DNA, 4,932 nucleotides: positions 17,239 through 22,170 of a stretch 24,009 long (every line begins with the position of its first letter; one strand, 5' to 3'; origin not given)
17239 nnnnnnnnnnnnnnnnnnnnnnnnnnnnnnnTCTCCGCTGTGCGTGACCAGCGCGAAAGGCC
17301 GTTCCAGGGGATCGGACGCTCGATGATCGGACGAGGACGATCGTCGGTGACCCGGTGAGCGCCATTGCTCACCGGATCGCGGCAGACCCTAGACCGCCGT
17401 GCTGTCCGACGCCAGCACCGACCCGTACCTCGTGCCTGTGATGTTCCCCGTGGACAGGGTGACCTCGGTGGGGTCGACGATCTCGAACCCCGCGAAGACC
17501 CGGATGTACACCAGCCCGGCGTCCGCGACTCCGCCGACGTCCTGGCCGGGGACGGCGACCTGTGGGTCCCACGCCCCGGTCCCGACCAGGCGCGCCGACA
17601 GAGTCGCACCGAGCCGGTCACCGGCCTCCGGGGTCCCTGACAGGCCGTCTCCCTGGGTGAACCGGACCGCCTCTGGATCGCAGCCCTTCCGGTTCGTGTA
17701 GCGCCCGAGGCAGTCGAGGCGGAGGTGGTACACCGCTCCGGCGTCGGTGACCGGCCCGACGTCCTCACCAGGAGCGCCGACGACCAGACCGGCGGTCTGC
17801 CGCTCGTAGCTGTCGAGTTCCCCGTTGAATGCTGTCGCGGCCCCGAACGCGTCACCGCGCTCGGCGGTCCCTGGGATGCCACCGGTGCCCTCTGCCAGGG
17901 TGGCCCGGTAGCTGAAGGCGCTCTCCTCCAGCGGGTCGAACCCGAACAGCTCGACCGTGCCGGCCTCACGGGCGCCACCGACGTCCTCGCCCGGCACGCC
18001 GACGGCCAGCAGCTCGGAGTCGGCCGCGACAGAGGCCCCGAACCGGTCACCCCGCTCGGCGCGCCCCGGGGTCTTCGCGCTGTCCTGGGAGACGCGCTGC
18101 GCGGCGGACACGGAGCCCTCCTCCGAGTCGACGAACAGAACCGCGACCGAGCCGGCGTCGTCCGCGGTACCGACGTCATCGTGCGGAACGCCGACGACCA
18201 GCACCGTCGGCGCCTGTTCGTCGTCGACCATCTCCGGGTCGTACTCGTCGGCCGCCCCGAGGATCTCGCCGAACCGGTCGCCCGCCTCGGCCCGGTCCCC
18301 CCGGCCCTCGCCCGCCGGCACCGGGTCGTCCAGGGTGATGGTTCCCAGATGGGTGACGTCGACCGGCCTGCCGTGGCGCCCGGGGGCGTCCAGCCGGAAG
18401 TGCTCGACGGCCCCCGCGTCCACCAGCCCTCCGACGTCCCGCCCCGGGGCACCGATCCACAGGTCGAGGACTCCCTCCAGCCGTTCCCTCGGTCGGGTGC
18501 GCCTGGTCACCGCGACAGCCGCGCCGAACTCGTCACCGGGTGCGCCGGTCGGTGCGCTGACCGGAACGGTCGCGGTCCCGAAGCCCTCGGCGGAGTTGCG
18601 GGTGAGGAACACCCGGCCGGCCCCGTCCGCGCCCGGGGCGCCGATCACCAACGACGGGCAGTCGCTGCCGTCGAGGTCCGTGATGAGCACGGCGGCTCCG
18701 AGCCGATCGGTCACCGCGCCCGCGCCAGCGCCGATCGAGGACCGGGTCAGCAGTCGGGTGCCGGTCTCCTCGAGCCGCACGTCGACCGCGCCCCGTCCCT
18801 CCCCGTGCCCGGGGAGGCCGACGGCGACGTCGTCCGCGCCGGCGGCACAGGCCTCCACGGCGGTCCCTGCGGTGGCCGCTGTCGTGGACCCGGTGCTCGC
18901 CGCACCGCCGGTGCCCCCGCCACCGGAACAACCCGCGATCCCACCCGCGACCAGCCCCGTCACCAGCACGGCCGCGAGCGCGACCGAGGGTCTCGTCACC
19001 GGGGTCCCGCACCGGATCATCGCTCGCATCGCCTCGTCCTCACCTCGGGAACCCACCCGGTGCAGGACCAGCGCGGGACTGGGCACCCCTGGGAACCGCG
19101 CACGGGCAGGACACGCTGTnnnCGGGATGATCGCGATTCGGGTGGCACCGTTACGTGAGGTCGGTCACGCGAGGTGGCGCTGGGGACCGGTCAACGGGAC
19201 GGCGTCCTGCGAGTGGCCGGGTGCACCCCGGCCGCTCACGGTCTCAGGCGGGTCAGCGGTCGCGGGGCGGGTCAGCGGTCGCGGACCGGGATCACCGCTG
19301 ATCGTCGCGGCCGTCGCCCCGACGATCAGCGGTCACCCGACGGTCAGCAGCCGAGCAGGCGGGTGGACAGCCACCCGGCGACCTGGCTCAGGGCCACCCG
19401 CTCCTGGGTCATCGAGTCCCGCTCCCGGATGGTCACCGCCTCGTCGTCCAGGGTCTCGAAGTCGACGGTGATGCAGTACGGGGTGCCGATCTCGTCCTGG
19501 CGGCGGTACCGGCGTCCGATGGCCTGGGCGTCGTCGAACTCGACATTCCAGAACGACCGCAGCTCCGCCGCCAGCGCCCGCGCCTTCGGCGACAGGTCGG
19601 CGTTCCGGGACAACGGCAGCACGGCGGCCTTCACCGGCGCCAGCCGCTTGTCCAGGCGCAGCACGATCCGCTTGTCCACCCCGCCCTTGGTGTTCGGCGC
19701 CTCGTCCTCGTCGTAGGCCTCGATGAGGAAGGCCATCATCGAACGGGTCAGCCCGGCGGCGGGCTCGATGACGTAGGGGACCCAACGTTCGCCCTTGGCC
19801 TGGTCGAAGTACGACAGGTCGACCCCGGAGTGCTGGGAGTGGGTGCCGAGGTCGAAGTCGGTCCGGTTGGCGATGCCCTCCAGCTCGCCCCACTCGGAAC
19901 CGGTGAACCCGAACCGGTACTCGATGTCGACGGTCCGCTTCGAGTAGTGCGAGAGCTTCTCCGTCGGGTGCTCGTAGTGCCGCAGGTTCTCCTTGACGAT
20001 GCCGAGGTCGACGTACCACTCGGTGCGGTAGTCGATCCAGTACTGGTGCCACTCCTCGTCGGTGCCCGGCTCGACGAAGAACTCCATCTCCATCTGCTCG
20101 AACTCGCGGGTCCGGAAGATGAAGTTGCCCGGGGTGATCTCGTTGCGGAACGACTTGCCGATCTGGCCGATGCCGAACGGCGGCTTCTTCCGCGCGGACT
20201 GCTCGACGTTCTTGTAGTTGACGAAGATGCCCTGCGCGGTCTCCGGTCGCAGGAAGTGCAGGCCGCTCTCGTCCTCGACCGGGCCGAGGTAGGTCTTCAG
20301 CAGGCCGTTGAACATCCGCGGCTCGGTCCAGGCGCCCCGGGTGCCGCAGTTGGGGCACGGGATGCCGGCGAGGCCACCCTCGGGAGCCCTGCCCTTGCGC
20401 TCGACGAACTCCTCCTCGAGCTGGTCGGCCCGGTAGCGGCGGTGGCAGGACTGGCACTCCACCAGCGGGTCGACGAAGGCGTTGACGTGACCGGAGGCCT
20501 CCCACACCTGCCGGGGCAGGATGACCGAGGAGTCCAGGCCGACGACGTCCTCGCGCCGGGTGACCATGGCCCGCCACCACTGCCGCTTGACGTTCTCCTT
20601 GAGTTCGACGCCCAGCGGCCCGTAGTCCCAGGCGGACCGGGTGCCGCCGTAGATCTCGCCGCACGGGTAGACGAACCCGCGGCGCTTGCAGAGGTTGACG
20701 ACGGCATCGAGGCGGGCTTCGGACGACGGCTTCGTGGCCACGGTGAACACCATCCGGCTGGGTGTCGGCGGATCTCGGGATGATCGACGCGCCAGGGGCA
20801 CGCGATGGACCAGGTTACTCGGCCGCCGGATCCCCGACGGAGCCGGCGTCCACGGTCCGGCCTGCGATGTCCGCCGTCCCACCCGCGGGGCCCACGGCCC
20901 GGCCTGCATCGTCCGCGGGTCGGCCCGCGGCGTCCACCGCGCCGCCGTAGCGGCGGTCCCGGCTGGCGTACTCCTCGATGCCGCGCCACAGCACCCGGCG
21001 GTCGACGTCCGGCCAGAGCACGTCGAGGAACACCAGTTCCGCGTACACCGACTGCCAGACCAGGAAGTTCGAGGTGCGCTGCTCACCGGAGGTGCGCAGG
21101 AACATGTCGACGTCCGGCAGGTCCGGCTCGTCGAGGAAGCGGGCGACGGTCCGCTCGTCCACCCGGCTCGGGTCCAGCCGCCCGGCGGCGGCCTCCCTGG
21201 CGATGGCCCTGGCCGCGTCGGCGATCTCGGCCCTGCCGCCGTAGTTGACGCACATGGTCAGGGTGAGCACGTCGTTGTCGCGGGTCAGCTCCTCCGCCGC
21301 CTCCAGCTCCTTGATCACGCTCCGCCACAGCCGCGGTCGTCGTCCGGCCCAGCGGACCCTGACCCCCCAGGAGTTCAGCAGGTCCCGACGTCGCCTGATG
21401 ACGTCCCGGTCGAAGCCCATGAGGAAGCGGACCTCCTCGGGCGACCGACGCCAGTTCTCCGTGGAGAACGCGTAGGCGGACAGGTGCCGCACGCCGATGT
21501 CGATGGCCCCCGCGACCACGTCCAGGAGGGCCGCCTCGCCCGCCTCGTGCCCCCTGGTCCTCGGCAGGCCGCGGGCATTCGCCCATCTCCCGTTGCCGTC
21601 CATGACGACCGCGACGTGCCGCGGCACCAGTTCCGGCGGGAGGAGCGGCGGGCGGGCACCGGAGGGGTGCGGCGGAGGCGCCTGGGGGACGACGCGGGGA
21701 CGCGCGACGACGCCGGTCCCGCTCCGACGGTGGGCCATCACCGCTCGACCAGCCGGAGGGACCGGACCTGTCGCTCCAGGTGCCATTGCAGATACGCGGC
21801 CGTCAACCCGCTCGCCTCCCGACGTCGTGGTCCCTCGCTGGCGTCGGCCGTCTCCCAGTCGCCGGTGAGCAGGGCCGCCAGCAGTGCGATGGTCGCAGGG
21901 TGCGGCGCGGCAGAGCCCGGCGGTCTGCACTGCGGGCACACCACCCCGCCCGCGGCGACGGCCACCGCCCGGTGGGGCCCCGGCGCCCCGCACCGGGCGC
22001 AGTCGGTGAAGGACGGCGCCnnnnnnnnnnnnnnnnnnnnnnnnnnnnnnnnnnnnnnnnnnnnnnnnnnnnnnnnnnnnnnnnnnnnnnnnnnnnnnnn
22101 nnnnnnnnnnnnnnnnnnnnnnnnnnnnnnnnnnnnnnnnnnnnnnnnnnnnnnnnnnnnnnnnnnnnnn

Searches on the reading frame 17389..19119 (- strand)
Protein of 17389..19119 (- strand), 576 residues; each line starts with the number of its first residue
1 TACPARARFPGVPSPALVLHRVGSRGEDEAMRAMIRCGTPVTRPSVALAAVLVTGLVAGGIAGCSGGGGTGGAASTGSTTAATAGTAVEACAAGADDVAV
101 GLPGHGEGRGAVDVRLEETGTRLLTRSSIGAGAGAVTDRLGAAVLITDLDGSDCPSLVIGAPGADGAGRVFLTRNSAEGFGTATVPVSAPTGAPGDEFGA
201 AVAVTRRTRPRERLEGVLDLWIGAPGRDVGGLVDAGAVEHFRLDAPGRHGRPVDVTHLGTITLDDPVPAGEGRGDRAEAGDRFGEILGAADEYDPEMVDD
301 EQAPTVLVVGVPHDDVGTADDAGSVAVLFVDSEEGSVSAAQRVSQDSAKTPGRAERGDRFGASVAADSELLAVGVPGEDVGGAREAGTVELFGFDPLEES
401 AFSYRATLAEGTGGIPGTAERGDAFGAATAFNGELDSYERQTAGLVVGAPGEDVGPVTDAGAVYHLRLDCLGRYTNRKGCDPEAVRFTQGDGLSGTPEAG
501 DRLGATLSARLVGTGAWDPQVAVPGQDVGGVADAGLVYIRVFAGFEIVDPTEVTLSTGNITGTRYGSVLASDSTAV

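Call 6: search_protein_families(library=pfam, proteins=[window:17389-19119:-], max_evalue=0.1)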
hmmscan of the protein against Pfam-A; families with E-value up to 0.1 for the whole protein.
window:17389-19119:- (576 aa): 2 families
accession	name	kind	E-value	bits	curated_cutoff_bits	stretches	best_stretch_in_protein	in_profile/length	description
PF14312.12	FG-GAP_2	-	6.2e-06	26.7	23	1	354-389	12-46/49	FG-GAP repeat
PF01839.29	FG-GAP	-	0.0008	19.7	22.1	1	445-466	18-37/37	FG-GAP repeat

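Call 7: search_protein_families(library=ncbifam, proteins=[window:17389-19119:-], max_evalue=0.1)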
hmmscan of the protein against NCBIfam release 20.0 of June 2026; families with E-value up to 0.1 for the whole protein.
window:17389-19119:- (576 aa): 0 families

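Call 63: find_encoding_contigs(protein=window:17392-19029:-, flank=10000, max_places=10)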
Protein window:17392-19029:- (546 aa): 1 contig read that carries it; 1 place shown.
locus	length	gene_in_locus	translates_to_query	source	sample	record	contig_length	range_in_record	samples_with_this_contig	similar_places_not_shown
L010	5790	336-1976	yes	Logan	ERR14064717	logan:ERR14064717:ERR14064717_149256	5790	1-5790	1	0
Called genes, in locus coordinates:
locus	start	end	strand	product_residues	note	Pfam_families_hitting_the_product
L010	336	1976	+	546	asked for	PF14312:FG-GAP_2 (faint)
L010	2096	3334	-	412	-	-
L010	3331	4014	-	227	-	-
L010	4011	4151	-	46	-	-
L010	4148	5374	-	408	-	-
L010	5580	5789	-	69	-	?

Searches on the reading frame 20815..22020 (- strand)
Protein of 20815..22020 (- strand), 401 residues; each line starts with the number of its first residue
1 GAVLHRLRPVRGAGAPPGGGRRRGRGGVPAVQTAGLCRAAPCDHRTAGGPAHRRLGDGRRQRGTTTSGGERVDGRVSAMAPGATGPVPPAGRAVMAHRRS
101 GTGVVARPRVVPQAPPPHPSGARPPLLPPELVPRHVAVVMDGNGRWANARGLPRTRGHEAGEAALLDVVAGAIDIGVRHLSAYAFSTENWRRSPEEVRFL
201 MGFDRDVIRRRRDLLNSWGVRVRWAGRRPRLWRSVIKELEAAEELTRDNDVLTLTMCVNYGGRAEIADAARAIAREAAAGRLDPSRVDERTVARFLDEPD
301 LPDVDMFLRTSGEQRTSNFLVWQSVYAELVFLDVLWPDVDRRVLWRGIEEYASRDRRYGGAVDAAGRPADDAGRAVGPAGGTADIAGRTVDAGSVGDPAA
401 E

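Call 78: search_protein_families(library=pfam, proteins=[window:20815-22020:-], max_evalue=0.001)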
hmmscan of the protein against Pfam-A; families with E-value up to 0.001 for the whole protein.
window:20815-22020:- (401 aa): 1 family
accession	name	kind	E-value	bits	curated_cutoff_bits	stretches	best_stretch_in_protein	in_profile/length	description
PF01255.24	Prenyltransf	-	1.5e-73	247.5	27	1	139-359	1-219/219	Putative undecaprenyl diphosphate synthase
